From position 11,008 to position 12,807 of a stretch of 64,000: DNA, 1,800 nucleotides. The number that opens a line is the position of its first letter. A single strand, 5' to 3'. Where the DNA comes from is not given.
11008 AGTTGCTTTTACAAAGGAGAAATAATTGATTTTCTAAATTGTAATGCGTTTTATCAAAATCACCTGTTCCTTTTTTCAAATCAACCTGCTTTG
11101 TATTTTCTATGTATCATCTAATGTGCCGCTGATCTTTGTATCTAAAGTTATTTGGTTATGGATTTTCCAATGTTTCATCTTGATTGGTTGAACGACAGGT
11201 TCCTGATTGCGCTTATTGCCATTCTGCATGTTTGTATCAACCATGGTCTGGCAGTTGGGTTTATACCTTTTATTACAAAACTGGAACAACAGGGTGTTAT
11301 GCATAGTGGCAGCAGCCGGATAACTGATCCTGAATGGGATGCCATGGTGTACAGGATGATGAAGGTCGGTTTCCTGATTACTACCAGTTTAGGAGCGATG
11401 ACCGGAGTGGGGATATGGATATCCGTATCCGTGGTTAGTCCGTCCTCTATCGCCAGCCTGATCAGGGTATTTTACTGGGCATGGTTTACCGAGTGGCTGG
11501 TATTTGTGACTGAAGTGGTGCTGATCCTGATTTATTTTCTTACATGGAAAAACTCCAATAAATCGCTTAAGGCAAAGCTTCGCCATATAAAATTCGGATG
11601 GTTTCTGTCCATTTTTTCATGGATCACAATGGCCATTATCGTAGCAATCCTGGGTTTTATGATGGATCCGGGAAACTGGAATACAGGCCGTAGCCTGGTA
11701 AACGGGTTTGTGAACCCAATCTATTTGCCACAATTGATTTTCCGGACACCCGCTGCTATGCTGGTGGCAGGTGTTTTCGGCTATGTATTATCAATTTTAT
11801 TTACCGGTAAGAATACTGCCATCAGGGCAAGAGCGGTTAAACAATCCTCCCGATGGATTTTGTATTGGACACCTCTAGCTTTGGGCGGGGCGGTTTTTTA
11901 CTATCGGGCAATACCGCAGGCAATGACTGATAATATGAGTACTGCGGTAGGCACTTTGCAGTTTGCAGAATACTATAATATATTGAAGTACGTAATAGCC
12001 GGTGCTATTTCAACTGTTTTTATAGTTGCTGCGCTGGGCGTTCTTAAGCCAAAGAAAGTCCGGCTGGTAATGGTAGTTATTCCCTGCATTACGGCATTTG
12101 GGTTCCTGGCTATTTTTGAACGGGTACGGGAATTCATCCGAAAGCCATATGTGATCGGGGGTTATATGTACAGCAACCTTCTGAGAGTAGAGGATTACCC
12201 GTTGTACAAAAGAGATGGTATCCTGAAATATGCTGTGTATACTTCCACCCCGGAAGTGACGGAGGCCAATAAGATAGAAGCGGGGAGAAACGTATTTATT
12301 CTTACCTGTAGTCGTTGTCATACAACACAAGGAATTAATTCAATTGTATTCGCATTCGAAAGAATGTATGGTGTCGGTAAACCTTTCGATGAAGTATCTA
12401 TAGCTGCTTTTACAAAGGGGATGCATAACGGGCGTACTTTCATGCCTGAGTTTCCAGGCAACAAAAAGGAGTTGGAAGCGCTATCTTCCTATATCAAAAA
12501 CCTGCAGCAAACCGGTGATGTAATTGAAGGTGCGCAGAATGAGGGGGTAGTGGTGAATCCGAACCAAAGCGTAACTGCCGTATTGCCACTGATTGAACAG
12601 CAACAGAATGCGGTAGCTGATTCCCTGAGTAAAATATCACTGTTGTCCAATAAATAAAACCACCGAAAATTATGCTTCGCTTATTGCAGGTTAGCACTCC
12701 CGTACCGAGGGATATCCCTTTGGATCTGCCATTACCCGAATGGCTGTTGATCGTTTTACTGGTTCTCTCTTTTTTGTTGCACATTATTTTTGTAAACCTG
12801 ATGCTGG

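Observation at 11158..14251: Two adjacent CydA-like membrane proteins, each fused to its own mono-haem cytochrome c: an uncharacterised bd-superfamily oxidoreductase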

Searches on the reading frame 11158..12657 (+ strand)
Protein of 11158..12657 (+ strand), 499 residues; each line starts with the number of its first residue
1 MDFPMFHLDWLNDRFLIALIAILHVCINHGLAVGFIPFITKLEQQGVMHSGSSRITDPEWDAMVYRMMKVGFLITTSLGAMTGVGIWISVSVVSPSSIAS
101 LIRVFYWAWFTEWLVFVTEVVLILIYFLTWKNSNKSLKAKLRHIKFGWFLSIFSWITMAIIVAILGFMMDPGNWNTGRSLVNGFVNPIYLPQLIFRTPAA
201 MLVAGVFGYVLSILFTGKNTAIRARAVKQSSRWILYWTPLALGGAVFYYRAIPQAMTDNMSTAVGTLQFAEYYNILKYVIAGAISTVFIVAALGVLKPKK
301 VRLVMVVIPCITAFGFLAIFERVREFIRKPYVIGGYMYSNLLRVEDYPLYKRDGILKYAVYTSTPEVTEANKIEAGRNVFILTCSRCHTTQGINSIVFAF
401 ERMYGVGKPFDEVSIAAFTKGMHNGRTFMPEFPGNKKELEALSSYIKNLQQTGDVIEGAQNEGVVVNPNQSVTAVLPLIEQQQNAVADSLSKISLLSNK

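Call 3: search_protein_families(library=pfam, proteins=[window:11158-12657:+], max_evalue=1)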
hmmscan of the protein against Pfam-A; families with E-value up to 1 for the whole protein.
window:11158-12657:+ (499 aa): 3 families
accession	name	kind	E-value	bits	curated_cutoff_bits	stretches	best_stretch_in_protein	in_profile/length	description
PF13442.11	Cytochrome_CBB3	-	3.4e-05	24.5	27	1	372-446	2-68/68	Cytochrome C oxidase, cbb3-type, subunit III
PF10166.14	DUF2368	-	0.0042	17.2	25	1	256-316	34-93/134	Uncharacterised conserved protein (DUF2368)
PF00034.26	Cytochrom_C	-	0.05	15.4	21.3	1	373-449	1-89/90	Cytochrome c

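Call 4: search_protein_families(library=ncbifam, proteins=[window:11158-12657:+], max_evalue=1)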
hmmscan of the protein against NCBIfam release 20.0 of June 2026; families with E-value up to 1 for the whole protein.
window:11158-12657:+ (499 aa): 6 families
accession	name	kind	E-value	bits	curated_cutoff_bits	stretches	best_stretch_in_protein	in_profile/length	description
NF045930.1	Cytc6PetJCyano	equivalog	4.7e-05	23.3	135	1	362-447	17-103/110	cytochrome c6 PetJ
TIGR04494.1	c550_PedF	equivalog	0.0048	16.8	122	1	368-446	46-127/133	cytochrome c-550 PedF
NF050122.1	bc1_QcrC_actin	exception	0.019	14.3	200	1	366-449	30-117/253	cytochrome bc1 complex diheme cytochrome c subunit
NF045773.1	cytochro_C550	exception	0.063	13.2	125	1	369-447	45-117/118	cytochrome c550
NF011054.0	PRK14486.1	equivalog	0.12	11.8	447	1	359-450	201-291/294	putative bifunctional cbb3-type cytochrome c oxidase subunit II/cytochrome c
TIGR00782.1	ccoP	equivalog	0.15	11.3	179.95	1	353-392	183-222/285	cytochrome-c oxidase, cbb3-type subunit III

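Call 5: search_solved_structures(query=window:11158-12657:+, max_evalue=10, show_alignments=2)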
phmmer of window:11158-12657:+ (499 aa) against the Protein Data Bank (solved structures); distinct sequences matched with E-value up to 10: 25.
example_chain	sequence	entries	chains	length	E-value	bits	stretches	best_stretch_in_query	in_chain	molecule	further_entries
1kib_A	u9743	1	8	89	0.0015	20.4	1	373-449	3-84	cytochrome c6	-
2zbo_A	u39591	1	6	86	0.0027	19.6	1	373-447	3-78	Cytochrome c6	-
7y5e_GN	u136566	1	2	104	0.0034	19.3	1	370-446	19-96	Cytochrome c6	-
5doq_A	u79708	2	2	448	0.0038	19.1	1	64-175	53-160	Bd-type quinol oxidase subunit I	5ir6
1f1f_A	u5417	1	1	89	0.0055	18.6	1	373-448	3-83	CYTOCHROME C6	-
2v08_A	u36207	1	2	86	0.0071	18.2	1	374-448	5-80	CYTOCHROME C6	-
3ph2_B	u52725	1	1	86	0.0098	17.8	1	374-448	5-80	Cytochrome c6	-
7y7a_G7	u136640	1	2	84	0.0098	17.7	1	373-446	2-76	Cytochrome c6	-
8snh_G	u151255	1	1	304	0.011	17.6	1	363-450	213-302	Cbb3-type cytochrome c oxidase subunit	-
1gdv_A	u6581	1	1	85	0.16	13.8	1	373-448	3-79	CYTOCHROME C6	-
3mk7_C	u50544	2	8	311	0.22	13.3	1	364-450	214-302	Cytochrome c oxidase, cbb3-type, subunit P | Cbb3-type cytochrome c oxidase subunit CcoP1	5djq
1etp_A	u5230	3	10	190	0.25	13.1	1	381-449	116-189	CYTOCHROME C4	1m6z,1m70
7rtt_A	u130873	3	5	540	0.35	12.6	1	79-174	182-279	Protein tweety homolog 2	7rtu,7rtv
5dfs_A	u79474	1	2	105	0.41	12.4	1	372-392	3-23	Cytochrome c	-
3zoo_A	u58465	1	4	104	0.41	12.4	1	373-392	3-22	CYTOCHROME C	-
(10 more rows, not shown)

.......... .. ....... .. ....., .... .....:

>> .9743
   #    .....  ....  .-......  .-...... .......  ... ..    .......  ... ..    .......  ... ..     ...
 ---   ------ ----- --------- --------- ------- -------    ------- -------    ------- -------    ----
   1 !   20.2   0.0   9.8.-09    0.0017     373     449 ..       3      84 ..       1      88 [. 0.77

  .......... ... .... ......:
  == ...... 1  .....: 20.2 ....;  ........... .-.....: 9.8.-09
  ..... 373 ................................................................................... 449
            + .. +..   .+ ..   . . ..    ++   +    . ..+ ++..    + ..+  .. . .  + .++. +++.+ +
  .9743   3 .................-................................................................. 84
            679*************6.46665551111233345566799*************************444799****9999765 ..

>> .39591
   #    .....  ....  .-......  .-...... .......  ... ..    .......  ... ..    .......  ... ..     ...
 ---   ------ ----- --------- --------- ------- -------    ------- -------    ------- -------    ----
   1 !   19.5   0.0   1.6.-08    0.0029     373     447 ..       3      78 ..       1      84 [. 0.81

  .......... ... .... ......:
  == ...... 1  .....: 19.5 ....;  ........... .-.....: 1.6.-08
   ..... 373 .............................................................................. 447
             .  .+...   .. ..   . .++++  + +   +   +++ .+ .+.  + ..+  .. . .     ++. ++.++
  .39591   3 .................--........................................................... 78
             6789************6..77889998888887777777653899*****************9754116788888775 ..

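Call 7: find_homologous_proteins(query=window:11158-12657:+, max_evalue=0.001)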
Query window:11158-12657:+ (499 aa): 1416 proteins with E <= 0.001 among 8000 candidates; the best 120 are listed.
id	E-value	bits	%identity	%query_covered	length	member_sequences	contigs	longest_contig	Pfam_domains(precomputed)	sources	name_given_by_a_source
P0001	0.0e+0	1037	91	100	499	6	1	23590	PF13442.12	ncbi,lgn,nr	ncbi:MAG: cytochrome c [Sediminibacterium sp.]|nr:cytochrome c [Sediminibacterium sp.]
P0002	1.1e-282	956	83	100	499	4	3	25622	PF13442.12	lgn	-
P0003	1.2e-281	952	82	100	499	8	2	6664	PF13442.12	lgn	-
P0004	3.1e-280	948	82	100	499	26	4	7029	PF13442.12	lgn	-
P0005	4.7e-280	947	81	100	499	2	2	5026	PF13442.12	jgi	-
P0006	4.4e-279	944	81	100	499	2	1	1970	PF13442.12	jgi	jgi:cytochrome c553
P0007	3.5e-277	938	82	99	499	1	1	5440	PF13442.12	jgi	-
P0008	5.1e-277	937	81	100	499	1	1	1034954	PF13442.12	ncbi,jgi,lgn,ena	-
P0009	2.0e-275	932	81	100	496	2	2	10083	PF13442.12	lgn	-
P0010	2.8e-275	932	82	98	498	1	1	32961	PF13442.12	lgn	-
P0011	4.3e-275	931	80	100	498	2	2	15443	PF13442.12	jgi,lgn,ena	-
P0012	8.4e-275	930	81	97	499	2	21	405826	PF13442.12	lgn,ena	-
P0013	4.0e-272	921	80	100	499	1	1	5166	PF13442.12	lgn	-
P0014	4.0e-270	915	78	100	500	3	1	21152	PF13442.12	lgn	-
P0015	7.1e-270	914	80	99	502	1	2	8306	PF13442.12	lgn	-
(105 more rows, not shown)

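Call 16: search_solved_structures(query=A1, max_evalue=1, show_alignments=3)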
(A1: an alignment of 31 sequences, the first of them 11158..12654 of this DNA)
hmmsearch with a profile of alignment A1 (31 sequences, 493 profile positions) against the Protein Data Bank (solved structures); distinct sequences matched with E-value up to 1: 58.
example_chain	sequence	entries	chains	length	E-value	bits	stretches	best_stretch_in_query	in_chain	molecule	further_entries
2v08_A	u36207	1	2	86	0.00016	23.7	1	372-447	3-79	CYTOCHROME C6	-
3ph2_B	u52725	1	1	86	0.00033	22.7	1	372-447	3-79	Cytochrome c6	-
7y5e_GN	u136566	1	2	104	0.00047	22.2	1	371-446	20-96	Cytochrome c6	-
1kib_A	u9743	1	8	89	0.00061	21.8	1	373-447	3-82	cytochrome c6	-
7y7a_G7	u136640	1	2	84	0.00077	21.5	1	373-446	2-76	Cytochrome c6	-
2zbo_A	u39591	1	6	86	0.0011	21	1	373-446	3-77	Cytochrome c6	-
1f1f_A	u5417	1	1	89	0.0016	20.5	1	373-447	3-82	CYTOCHROME C6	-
9krr_A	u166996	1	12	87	0.0023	19.9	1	373-447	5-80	Cytochrome c6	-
8snh_G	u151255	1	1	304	0.0024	19.8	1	369-450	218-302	Cbb3-type cytochrome c oxidase subunit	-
3mk7_C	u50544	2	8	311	0.0032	19.4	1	371-456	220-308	Cytochrome c oxidase, cbb3-type, subunit P | Cbb3-type cytochrome c oxidase subunit CcoP1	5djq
5doq_A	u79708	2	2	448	0.0035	19.3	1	63-178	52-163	Bd-type quinol oxidase subunit I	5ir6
1a2s_A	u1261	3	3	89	0.0042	19.1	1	373-447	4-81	CYTOCHROME C6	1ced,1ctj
1c6o_A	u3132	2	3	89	0.014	17.3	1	373-448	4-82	CYTOCHROME C6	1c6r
6tr1_C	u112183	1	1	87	0.022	16.7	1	373-447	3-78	Cytochrome c6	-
6tr1_A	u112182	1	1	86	0.031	16.2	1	373-447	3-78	Cytochrome c6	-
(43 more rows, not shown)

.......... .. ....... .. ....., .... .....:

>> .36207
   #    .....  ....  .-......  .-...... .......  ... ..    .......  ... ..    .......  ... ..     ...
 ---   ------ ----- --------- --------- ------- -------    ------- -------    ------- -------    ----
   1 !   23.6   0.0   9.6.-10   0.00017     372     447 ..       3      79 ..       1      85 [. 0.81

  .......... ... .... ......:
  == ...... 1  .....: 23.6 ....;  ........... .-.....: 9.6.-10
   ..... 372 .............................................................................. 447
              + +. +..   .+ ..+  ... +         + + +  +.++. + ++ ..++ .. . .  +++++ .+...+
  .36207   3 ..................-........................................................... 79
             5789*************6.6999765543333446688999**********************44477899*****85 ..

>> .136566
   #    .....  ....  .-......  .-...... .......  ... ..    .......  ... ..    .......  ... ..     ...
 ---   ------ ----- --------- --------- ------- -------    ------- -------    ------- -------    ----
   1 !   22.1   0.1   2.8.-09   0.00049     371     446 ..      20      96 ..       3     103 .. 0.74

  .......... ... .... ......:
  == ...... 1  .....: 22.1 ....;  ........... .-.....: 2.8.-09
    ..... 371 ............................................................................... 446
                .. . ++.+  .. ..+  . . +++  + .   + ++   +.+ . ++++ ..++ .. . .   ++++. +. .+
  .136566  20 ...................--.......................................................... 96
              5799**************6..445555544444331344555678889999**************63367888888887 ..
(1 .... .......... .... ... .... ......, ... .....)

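Call 24: find_related_loci(query=A1, collection=genome_contigs, flank=6000)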
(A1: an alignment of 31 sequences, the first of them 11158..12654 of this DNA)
Query A1 (499 aa) in genome_contigs; peptide patterns used: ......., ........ (x = any residue, [..] = any of these).
487 stretches matched a pattern; 399 encode a relative of the query (tblastn E <= 1e-3); the best 80 are kept; 80 distinct loci.
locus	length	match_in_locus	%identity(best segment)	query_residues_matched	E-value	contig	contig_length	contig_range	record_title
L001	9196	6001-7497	91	1-499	0e+0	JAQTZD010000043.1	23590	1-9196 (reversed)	MAG: Sediminibacterium sp. isolate STC_52 NODE_4473_length_23590_cov_7.430934_Sandtown_C, whole genome shotgun sequence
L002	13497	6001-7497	83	1-499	0e+0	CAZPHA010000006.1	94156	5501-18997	MAG TPA_asm: uncultured Ferruginibacter sp. isolate SRP257259_co1_22 genome assembly, contig: NODE_203_length_94156_cov_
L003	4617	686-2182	80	1-499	0e+0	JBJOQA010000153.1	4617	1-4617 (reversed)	MAG: Bacteroidota bacterium isolate whiteclaycreek2_2019_sw_WHONDRS-S19S_0038_B_bin.21 scaffold_577749, whole genome sho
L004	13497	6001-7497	80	1-499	0e+0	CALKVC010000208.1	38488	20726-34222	MAG TPA_asm: uncultured Chitinophagaceae bacterium isolate SRR6231192_bin.58_CONCOCT_v1.1_MAG genome assembly, contig: E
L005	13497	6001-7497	82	1-499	0e+0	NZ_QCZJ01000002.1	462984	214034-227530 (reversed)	Terrimonas sp. strain NS-102 Scaffold2, whole genome shotgun sequence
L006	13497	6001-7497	81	1-499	0e+0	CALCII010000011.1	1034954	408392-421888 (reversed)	MAG TPA_asm: uncultured Chitinophagaceae bacterium isolate SRR5576004_bin.106_CONCOCT_v1.1_MAG genome assembly, contig:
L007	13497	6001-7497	78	1-499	0e+0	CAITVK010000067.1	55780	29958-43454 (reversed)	MAG: uncultured Chitinophagaceae bacterium isolate AM-lipid-02-D3_bin-1383 genome assembly, contig: bin-1383:067/138, wh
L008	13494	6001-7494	77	1-498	0e+0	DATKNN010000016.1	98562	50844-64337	MAG TPA_asm: Puia sp. isolate SMAG_U14738 k141_2065892, whole genome shotgun sequence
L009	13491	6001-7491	73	1-497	0e+0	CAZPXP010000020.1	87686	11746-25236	MAG TPA_asm: uncultured Ferruginibacter sp. isolate SRP292972_co3_135 genome assembly, contig: NODE_283_length_87686_cov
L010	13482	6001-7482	76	1-494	0e+0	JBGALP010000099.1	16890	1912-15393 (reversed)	MAG: Agriterribacter sp. isolate MAG_AAO_H125.79 AAOH125-79_opera_contig_6118, whole genome shotgun sequence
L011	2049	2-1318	81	61-499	0e+0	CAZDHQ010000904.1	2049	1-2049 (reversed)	MAG TPA_asm: uncultured Ferruginibacter sp. isolate binchicken_co322_65 genome assembly, contig: NODE_53303_length_2049_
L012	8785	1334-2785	70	1-484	0e+0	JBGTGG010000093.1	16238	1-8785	MAG: Cyclobacteriaceae bacterium isolate JTS-RE21 k141_5279929, whole genome shotgun sequence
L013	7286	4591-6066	69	1-492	0e+0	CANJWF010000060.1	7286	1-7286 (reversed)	MAG: Sphingobacteriaceae bacterium isolate RH-23may17-742 genome assembly, contig: RH-23may17-C85653, whole genome shotg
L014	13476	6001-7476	67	1-494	0e+0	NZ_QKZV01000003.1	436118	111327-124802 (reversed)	Hydrotalea sandarakina strain DSM 23241 LX80DRAFT_scaffold00003.3, whole genome shotgun sequence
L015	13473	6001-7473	68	1-495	0e+0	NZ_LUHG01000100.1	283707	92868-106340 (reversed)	Hydrotalea flava strain CCUG 51397 21_A2_NODE_2_length_283707_cov_324.633_ID_3, whole genome shotgun sequence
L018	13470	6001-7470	68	1-488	0e+0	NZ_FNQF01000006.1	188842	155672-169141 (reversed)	Psychroflexus halocasei strain DSM 23581, whole genome shotgun sequence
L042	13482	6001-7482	66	1-492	0e+0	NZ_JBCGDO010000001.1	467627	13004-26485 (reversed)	Flavobacterium aureirubrum strain J3 NODE_1_length_467627_cov_157.967489, whole genome shotgun sequence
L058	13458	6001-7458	65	1-489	0e+0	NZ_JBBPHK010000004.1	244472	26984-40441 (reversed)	Myroides odoratimimus strain EB1487 NODE_4_length_244472_cov_213.610854, whole genome shotgun sequence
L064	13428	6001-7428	67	1-476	0e+0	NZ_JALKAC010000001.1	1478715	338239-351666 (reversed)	Flavobacterium sp. HSC-32F16 Ga0493906_01, whole genome shotgun sequence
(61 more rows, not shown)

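Call 32: search_protein_families(library=pfam, alignment_id=A4, max_evalue=0.01)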
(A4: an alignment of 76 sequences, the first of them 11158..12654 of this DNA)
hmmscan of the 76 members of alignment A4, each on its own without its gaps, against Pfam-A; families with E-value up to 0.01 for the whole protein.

A. member 1, window:11158-12654:+ (499 aa): 2 families
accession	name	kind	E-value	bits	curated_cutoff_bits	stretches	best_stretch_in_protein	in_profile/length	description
PF13442.11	Cytochrome_CBB3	-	3.4e-05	24.5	27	1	372-446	2-68/68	Cytochrome C oxidase, cbb3-type, subunit III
PF10166.14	DUF2368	-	0.0042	17.2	25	0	256-316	34-93/134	Uncharacterised conserved protein (DUF2368)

B. families by the number of members that match (of 76 scanned): 17 families
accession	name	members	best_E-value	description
PF13442.11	Cytochrome_CBB3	71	1.9e-31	Cytochrome C oxidase, cbb3-type, subunit III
PF01654.22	Cyt_bd_oxida_I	44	2.4e-19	Cytochrome bd terminal oxidase subunit I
PF00034.26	Cytochrom_C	37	7.7e-13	Cytochrome c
PF14495.11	Cytochrom_C550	5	1.4e-05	Cytochrome c-550 domain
PF02322.20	Cyt_bd_oxida_II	3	0.00012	Cytochrome bd terminal oxidase subunit II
PF13567.11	DUF4131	2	0.00025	Domain of unknown function (DUF4131)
PF02167.20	Cytochrom_C1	2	0.0014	Cytochrome C1 family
PF10166.14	DUF2368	2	0.0042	Uncharacterised conserved protein (DUF2368)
PF14376.11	Haem_bd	1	5.6e-05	Haem-binding domain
PF19830.4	DUF6311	1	0.00019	Family of unknown function (DUF6311)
PF24283.1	DUF7471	1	0.00043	Family of unknown function (DUF7471)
PF22113.1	Mtrc-MtrF_II-IV_dom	1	0.00052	Outer membrane cytochrome MtrC/MtrF-like, domains II/IV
PF20599.3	DUF6796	1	0.0022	Family of unknown function (DUF6796)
PF12670.12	DUF3792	1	0.0042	Protein of unknown function (DUF3792)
PF10058.14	Zn_ribbon_10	1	0.0044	ER junction formation factor lunapark, zinc ribbon finger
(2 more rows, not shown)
